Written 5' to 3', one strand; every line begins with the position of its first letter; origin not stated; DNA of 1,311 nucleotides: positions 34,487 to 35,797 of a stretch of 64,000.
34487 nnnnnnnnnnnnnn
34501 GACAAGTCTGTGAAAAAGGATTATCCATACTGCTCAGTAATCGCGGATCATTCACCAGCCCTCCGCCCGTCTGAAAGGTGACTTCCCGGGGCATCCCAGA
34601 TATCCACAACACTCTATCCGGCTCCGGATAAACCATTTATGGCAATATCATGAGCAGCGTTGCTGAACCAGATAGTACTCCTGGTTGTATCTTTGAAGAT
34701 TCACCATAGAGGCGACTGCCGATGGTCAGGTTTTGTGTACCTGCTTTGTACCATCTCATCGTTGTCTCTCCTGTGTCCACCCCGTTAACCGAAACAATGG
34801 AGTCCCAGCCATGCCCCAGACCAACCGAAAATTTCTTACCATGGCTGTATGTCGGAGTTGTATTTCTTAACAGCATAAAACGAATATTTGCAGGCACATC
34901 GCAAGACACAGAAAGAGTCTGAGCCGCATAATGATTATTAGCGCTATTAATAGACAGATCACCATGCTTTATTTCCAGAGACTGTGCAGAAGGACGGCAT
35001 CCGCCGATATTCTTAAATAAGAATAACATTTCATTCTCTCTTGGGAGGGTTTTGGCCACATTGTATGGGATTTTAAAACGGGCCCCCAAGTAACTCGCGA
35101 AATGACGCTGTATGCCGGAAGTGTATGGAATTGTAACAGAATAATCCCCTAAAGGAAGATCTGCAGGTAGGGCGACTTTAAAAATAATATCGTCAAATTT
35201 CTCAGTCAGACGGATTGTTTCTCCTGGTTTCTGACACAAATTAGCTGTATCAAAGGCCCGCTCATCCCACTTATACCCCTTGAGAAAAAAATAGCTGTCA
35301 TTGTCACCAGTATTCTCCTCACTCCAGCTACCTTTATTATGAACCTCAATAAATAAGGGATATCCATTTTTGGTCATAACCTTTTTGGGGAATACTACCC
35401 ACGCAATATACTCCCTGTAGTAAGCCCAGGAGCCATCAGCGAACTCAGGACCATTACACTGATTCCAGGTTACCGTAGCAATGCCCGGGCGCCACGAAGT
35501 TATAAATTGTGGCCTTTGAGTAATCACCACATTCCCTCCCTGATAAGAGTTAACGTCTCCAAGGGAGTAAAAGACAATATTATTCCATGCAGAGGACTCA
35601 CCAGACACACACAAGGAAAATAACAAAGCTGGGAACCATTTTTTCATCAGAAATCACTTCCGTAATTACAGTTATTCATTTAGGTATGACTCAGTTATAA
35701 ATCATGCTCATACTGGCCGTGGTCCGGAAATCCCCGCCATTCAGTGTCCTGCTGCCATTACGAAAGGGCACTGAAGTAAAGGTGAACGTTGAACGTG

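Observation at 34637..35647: PapG adhesin allele with a divergent receptor-binding domain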

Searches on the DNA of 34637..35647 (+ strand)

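Call 2: search_dna_similar(query=window:34637-35647:+, collection=ecoli_genomes, mode=near, max_rows=30, rows=spread)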
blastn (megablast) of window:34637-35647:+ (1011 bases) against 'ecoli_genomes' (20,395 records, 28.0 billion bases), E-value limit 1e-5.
Records with a match: 624; places in all: 707; records where one place covers at least 80% of the query: 496.
Genomes with a match: 624 of 5426; with a place that covers at least 80% of the query: 496. Places per genome that has any: lowest 1, median 1, highest 3. On chromosomes: 707 places; on plasmids: 0.
Best place of each record, by identity: >=99% 409; 95-99% 179; 90-95% 36.
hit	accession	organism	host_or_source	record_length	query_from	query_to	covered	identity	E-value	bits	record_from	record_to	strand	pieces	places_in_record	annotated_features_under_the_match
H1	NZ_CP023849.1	Escherichia coli strain 4/0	Homo sapiens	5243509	1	1011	100%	100.0%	0e+0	1868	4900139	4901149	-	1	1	papG-II: P fimbria tip G-adhesin PapG-II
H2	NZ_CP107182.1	Escherichia coli strain R4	human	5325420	1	1011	100%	100.0%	0e+0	1868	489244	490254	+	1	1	papG-II: P fimbria tip G-adhesin PapG-II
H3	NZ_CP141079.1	Escherichia coli strain KE54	Homo sapiens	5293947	1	1011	100%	100.0%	0e+0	1868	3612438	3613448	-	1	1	papG-II: P fimbria tip G-adhesin PapG-II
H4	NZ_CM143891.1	Escherichia coli strain E27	Homo sapiens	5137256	1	1011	100%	100.0%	0e+0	1868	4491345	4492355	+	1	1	papG-II: P fimbria tip G-adhesin PapG-II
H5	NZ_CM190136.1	Escherichia coli strain 23070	Homo sapiens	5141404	1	1011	100%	100.0%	0e+0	1868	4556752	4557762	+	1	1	papG-II: P fimbria tip G-adhesin PapG-II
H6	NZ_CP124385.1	Escherichia coli strain AVS0153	environmental: river near WWTP effluent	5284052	1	1011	100%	99.9%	0e+0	1862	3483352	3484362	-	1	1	papG-II: P fimbria tip G-adhesin PapG-II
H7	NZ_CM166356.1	Escherichia coli strain CH436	Homo sapiens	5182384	1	1011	100%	99.9%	0e+0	1862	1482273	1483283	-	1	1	papG-II: P fimbria tip G-adhesin PapG-II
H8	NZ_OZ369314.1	Escherichia coli strain Esc6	not applicable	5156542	1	1011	100%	99.9%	0e+0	1862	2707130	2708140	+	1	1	papG-II: P fimbria tip G-adhesin PapG-II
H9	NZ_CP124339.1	Escherichia coli strain AVS0713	wastewater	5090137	1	1011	100%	99.8%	0e+0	1857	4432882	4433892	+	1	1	papG-II: PapG carbohydrate binding domain-containing protein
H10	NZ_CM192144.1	Escherichia coli strain Ec-U5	Homo sapiens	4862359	1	1011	100%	99.8%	0e+0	1857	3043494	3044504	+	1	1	papG-II: P fimbria tip G-adhesin PapG-II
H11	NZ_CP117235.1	Escherichia coli strain ATCC 25922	missing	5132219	1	1011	100%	99.4%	0e+0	1834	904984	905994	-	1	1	papG-II: P fimbria tip G-adhesin PapG-II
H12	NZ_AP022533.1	Escherichia coli strain THO-006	Homo sapiens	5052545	1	1011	100%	99.3%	0e+0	1829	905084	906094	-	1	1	papG-II: P fimbria tip G-adhesin PapG-II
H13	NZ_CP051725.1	Escherichia coli strain SCU-112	Homo sapiens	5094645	1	1011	100%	99.1%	0e+0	1818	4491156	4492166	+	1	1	papG-II: P fimbria tip G-adhesin PapG-II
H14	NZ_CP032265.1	Escherichia coli strain AR_0089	missing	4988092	1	1011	100%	99.0%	0e+0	1812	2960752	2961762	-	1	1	papG-II: P fimbria tip G-adhesin PapG-II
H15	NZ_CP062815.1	Escherichia coli strain Res13-Sevr-PER06-05-b-A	Sus scrofa domesticus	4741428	1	1011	100%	99.0%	0e+0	1812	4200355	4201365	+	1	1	papG-II: P fimbria tip G-adhesin PapG-II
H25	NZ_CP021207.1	Escherichia coli strain strain Z247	Homo sapiens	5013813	1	387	38%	95.1%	5e-171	610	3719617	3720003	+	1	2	papG-III: P fimbria tip G-adhesin PapG-III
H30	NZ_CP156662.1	Escherichia coli strain PKF4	Milvus migrans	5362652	1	155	15%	100.0%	9e-74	287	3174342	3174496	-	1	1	PapG chaperone-binding domain-containing protein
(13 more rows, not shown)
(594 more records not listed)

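Call 6: get_annotated_region(hit=H1, flank=20000)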
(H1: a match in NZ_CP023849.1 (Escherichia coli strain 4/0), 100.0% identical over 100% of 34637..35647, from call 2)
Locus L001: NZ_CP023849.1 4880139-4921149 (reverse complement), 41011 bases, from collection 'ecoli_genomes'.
description: Escherichia coli strain 4/0 chromosome, complete genome
organism: Escherichia coli strain 4/0 (NCBI taxid 562)
replicon: chromosome; assembly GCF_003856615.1
host: Homo sapiens; source: UTI; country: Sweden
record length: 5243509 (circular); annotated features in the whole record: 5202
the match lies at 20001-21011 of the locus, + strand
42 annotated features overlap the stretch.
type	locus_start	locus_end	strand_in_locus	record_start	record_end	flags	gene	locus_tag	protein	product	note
CDS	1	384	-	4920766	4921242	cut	fxsA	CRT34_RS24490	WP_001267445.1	FxsA family protein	-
CDS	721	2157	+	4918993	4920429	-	aspA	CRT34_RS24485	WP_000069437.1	aspartate ammonia-lyase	-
CDS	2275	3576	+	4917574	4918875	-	dcuA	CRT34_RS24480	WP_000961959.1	anaerobic C4-dicarboxylate transporter DcuA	-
CDS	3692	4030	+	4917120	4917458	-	cutA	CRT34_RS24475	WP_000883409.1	divalent cation tolerance protein CutA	-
CDS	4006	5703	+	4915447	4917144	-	dsbD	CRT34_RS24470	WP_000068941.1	protein-disulfide reductase DsbD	-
CDS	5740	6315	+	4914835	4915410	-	dicD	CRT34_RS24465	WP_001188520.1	transcriptional regulator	-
tRNA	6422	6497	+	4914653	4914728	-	-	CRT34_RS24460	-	tRNA-Phe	-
CDS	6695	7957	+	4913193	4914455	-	-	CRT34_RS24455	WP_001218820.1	tyrosine-type recombinase/integrase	-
CDS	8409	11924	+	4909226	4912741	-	-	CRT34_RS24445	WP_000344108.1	AAA domain-containing protein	-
CDS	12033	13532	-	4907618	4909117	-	-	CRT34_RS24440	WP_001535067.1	phosphoethanolamine transferase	-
CDS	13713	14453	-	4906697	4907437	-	-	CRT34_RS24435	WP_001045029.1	outer membrane protein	-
CDS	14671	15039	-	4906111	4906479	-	-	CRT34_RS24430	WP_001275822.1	hypothetical protein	-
CDS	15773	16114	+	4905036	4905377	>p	-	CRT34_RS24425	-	GTP-binding protein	frameshifted; incomplete; partial in the middle of a contig; missing N-terminus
CDS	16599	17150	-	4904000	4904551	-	papX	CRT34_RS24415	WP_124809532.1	HTH-type transcriptional regulator PapX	-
CDS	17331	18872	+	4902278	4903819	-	istA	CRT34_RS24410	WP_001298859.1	IS21-like element ISEc12 family transposase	-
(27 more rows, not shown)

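Call 7: search_dna_similar(query=window:35000-35587:+, collection=ecoli_genomes, mode=distant, max_rows=40, rows=spread)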
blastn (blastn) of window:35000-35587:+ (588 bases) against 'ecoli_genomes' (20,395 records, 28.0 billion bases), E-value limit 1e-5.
Records with a match: 505; places in all: 545; records where one place covers at least 80% of the query: 497.
Genomes with a match: 505 of 5426; with a place that covers at least 80% of the query: 497. Places per genome that has any: lowest 1, median 1, highest 3. On chromosomes: 545 places; on plasmids: 0.
Best place of each record, by identity: >=99% 200; 95-99% 305.
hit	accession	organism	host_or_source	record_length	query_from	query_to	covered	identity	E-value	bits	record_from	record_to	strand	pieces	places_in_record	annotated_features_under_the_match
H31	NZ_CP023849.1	Escherichia coli strain 4/0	Homo sapiens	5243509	1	588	100%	100.0%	0e+0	1061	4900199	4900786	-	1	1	papG-II: P fimbria tip G-adhesin PapG-II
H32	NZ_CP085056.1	Escherichia coli strain P24_WM1_05.20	Homo sapiens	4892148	1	588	100%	100.0%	0e+0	1061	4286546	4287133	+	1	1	papG-II: P fimbria tip G-adhesin PapG-II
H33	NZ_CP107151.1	Escherichia coli strain R13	human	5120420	1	588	100%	100.0%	0e+0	1061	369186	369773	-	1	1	papG-II: P fimbria tip G-adhesin PapG-II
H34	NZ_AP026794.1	Escherichia coli strain IPCEC48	Homo sapiens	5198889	1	588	100%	100.0%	0e+0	1061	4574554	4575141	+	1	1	papG-II: P fimbria tip G-adhesin PapG-II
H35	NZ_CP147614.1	Escherichia coli strain GN05652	Homo sapiens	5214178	1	588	100%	100.0%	0e+0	1061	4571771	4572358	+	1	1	papG-II: P fimbria tip G-adhesin PapG-II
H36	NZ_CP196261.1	Escherichia coli strain AH21C082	Homo sapiens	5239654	1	588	100%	100.0%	0e+0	1061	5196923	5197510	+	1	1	papG-II: P fimbria tip G-adhesin PapG-II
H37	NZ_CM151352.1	Escherichia coli strain 09A19CPO004B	Homo sapiens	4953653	1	588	100%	100.0%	0e+0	1061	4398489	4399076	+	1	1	papG-II: P fimbria tip G-adhesin PapG-II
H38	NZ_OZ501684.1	Escherichia coli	Homo sapiens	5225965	1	588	100%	100.0%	0e+0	1061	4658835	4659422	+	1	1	papG-II: P fimbria tip G-adhesin PapG-II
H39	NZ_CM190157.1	Escherichia coli strain 20332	Homo sapiens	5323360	1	588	100%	100.0%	0e+0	1061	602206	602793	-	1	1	papG-II: P fimbria tip G-adhesin PapG-II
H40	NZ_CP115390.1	Escherichia coli strain CUVET20-PYO1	dog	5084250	1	588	100%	99.8%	0e+0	1057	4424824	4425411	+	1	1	papG-II: P fimbria tip G-adhesin PapG-II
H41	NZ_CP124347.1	Escherichia coli strain AVS0283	wastewater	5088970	1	588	100%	99.8%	0e+0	1057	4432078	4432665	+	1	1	papG-II: PapG carbohydrate binding domain-containing protein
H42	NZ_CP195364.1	Escherichia coli strain 24AR0070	Homo sapiens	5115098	1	588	100%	99.8%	0e+0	1057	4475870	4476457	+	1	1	papG-II: P fimbria tip G-adhesin PapG-II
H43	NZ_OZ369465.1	Escherichia coli strain Esc16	not applicable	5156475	1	588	100%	99.8%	0e+0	1057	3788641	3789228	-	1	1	papG-II: P fimbria tip G-adhesin PapG-II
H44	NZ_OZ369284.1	Escherichia coli strain Esc12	not applicable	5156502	1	588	100%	99.8%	0e+0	1057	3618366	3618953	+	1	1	papG-II: P fimbria tip G-adhesin PapG-II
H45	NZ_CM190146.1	Escherichia coli strain 21368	Homo sapiens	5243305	1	588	100%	99.8%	0e+0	1057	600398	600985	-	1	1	papG-II: P fimbria tip G-adhesin PapG-II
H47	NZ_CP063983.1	Escherichia coli strain 25DN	LAB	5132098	1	588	100%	99.0%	0e+0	1034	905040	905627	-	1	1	papG-II: P fimbria tip G-adhesin PapG-II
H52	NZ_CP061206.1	Escherichia coli strain DA61218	Homo sapiens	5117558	1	588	100%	98.5%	0e+0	1021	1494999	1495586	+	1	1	papG-II: P fimbria tip G-adhesin PapG-II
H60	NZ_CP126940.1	Escherichia coli O2:K1:H7 strain APEC E18055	Gallus gallus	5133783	1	588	100%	98.3%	0e+0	1016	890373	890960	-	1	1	papG-II: P fimbria tip G-adhesin PapG-II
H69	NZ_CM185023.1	Escherichia coli strain B2.3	Homo sapiens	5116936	1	588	100%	97.4%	0e+0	994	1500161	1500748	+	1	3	papG-II: P fimbria tip G-adhesin PapG-II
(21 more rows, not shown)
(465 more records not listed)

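Call 9: search_dna_similar(query=window:34637-35023:+, collection=ecoli_genomes, mode=distant, max_rows=60, rows=spread)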
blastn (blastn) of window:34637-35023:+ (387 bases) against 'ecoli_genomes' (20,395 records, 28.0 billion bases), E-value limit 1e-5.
Records with a match: 625; places in all: 701; records where one place covers at least 80% of the query: 621.
Genomes with a match: 625 of 5426; with a place that covers at least 80% of the query: 621. Places per genome that has any: lowest 1, median 1, highest 3. On chromosomes: 701 places; on plasmids: 0.
Best place of each record, by identity: >=99% 505; 95-99% 84; 90-95% 36.
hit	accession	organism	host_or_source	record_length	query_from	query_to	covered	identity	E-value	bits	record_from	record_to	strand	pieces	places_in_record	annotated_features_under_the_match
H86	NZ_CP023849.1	Escherichia coli strain 4/0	Homo sapiens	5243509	1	387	100%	100.0%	0e+0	699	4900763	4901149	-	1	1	papG-II: P fimbria tip G-adhesin PapG-II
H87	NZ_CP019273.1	Escherichia coli strain 13P477T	pig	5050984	1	387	100%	100.0%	0e+0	699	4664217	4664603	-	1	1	papG-II: P fimbria tip G-adhesin PapG-II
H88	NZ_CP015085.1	Escherichia coli O25b:H4 strain O25b:H4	Homo sapiens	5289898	1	387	100%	100.0%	0e+0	699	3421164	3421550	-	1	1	papG-II: P fimbria tip G-adhesin PapG-II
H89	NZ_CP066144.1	Escherichia coli strain ZLWT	pig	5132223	1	387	100%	100.0%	0e+0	699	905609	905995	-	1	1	papG-II: P fimbria tip G-adhesin PapG-II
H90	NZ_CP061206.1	Escherichia coli strain DA61218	Homo sapiens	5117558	1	387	100%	100.0%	0e+0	699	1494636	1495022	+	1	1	papG-II: P fimbria tip G-adhesin PapG-II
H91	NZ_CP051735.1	Escherichia coli strain SCU-108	Homo sapiens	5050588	1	387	100%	100.0%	0e+0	699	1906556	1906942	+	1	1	papG-II: P fimbria tip G-adhesin PapG-II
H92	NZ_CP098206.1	Escherichia coli strain Z0117EC0054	Canis lupus familiaris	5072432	1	387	100%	100.0%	0e+0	699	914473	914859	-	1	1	papG-II: P fimbria tip G-adhesin PapG-II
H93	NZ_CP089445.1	Escherichia coli strain 5-1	Human body fluids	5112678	1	387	100%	100.0%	0e+0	699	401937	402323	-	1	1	papG-II: P fimbria tip G-adhesin PapG-II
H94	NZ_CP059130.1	Escherichia coli strain Ec55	Homo sapiens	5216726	1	387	100%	100.0%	0e+0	699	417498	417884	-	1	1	papG-II: P fimbria tip G-adhesin PapG-II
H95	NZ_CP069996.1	Escherichia coli strain FDAARGOS_1300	Homo sapiens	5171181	1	387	100%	100.0%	0e+0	699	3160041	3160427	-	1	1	papG-II: P fimbria tip G-adhesin PapG-II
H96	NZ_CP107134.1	Escherichia coli strain S6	human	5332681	1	387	100%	100.0%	0e+0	699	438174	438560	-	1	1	papG-II: P fimbria tip G-adhesin PapG-II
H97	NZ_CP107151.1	Escherichia coli strain R13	human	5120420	1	387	100%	100.0%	0e+0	699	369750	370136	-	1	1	papG-II: P fimbria tip G-adhesin PapG-II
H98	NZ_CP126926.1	Escherichia coli O2:K1:H5 strain APEC E19035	Gallus gallus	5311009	1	387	100%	100.0%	0e+0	699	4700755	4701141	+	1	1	papG-II: P fimbria tip G-adhesin PapG-II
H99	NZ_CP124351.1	Escherichia coli strain AVS0362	environmental-WWTP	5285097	1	387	100%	100.0%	0e+0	699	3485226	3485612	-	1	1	papG-II: P fimbria tip G-adhesin PapG-II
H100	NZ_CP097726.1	Escherichia coli strain MS1050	Chicken heart (Gallus gallus)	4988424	1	387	100%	100.0%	0e+0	699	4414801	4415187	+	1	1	papG-II: P fimbria tip G-adhesin PapG-II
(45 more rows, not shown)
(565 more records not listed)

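Call 10: get_annotated_region(hit=H25, flank=1500)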
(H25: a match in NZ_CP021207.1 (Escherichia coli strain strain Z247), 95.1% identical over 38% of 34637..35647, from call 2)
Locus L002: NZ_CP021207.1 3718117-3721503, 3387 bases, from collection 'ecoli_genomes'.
description: Escherichia coli strain strain Z247 chromosome, complete genome
organism: Escherichia coli strain strain Z247 (NCBI taxid 562)
replicon: chromosome; assembly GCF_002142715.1
host: Homo sapiens; source: blood; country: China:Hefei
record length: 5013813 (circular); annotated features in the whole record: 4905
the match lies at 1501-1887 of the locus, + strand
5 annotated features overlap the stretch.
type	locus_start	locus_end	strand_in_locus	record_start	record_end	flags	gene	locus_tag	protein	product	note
CDS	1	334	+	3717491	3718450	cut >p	istA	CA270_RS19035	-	IS21-like element ISEc12 family transposase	incomplete; partial in the middle of a contig; missing C-terminus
CDS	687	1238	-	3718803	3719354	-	papX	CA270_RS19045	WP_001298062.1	HTH-type transcriptional regulator PapX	-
CDS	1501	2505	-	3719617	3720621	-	papG-III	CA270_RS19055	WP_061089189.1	P fimbria tip G-adhesin PapG-III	-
CDS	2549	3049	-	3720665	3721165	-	-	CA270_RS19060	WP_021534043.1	fimbrial protein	-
CDS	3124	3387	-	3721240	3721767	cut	-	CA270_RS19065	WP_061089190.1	fimbrial protein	-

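Call 11: get_annotated_region(hit=H30, flank=1500)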
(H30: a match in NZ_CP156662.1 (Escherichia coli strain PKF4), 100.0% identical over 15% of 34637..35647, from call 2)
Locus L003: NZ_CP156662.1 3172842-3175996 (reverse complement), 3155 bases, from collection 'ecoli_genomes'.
description: Escherichia coli strain PKF4 chromosome, complete genome
organism: Escherichia coli strain PKF4 (NCBI taxid 562)
replicon: chromosome; assembly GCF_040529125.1
host: Milvus migrans; source: Wild birds; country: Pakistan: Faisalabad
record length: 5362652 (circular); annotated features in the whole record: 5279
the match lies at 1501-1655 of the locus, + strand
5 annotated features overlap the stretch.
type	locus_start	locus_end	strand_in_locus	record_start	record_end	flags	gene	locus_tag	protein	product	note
CDS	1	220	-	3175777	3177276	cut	-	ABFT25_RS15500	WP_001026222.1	phosphoethanolamine transferase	-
CDS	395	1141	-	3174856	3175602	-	tia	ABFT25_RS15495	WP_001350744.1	invasion outer membrane protein Tia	-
CDS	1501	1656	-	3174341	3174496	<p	-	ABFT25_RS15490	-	PapG chaperone-binding domain-containing protein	incomplete; partial in the middle of a contig; missing N-terminus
CDS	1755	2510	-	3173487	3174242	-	istB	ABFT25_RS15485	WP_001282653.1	IS21-like element ISSso4 family helper ATPase IstB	-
CDS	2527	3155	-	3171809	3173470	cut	-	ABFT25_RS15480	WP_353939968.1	fimbria/pilus outer membrane usher protein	-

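Call 32: get_annotated_region(hit=H60, flank=600)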
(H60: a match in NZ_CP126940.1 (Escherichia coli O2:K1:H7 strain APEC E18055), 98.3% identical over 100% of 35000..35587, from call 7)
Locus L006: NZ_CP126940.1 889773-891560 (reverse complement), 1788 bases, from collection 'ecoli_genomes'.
description: Escherichia coli O2:K1:H7 strain APEC E18055 chromosome, complete genome
organism: Escherichia coli O2:K1:H7 strain APEC E18055 (NCBI taxid 3050628)
replicon: chromosome; assembly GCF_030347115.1
host: Gallus gallus; source: Liver and spleen; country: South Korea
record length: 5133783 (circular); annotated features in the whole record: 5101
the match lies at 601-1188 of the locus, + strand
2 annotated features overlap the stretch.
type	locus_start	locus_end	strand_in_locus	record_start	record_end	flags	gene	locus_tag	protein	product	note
CDS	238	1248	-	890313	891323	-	papG-II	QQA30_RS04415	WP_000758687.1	P fimbria tip G-adhesin PapG-II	-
CDS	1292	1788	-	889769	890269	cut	papF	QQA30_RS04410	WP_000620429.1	P fimbrial tip protein PapF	-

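Call 33: get_annotated_region(hit=H69, flank=600)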
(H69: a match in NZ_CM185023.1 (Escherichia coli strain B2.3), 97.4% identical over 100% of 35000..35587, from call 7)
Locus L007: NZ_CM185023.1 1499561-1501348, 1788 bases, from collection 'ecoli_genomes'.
description: Escherichia coli strain B2.3 isolate SWB2o3_LnR1 chromosome, whole genome shotgun sequence
organism: Escherichia coli strain B2.3 (NCBI taxid 562)
replicon: chromosome; assembly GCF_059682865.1
host: Homo sapiens; source: stool; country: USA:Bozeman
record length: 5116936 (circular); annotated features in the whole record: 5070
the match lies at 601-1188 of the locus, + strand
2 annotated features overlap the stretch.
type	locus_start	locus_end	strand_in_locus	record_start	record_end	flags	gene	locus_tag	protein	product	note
CDS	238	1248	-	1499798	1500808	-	papG-II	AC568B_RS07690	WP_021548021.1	P fimbria tip G-adhesin PapG-II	-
CDS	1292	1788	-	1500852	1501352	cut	papF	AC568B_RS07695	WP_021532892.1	P fimbrial tip protein PapF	-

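Call 34: get_annotated_region(hit=H47, flank=600)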
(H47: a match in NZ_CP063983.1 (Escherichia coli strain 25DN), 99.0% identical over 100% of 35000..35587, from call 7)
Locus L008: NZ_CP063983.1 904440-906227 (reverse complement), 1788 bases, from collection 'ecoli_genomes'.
description: Escherichia coli strain 25DN chromosome, complete genome
organism: Escherichia coli strain 25DN (NCBI taxid 562)
replicon: chromosome; assembly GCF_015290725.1
host: -; source: LAB; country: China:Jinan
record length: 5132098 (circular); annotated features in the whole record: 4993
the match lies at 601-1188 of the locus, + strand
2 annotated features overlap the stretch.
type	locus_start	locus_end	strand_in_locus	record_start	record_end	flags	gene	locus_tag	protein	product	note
CDS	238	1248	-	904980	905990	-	papG-II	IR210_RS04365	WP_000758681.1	P fimbria tip G-adhesin PapG-II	-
CDS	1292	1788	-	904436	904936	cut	papF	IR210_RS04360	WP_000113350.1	P fimbrial tip protein PapF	-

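Call 35: get_annotated_region(hit=H52, flank=600)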
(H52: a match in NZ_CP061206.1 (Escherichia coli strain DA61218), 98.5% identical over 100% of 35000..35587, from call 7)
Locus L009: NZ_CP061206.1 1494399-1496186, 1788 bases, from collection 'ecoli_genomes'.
description: Escherichia coli strain DA61218 chromosome, complete genome
organism: Escherichia coli strain DA61218 (NCBI taxid 562)
replicon: chromosome; assembly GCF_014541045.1
host: Homo sapiens; source: -; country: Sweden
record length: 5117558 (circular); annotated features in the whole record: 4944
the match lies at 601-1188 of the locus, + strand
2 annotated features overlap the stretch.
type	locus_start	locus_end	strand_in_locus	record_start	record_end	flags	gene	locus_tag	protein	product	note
CDS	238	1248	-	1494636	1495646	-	papG-II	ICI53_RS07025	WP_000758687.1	P fimbria tip G-adhesin PapG-II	-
CDS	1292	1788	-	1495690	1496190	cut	papF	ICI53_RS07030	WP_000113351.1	P fimbrial tip protein PapF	-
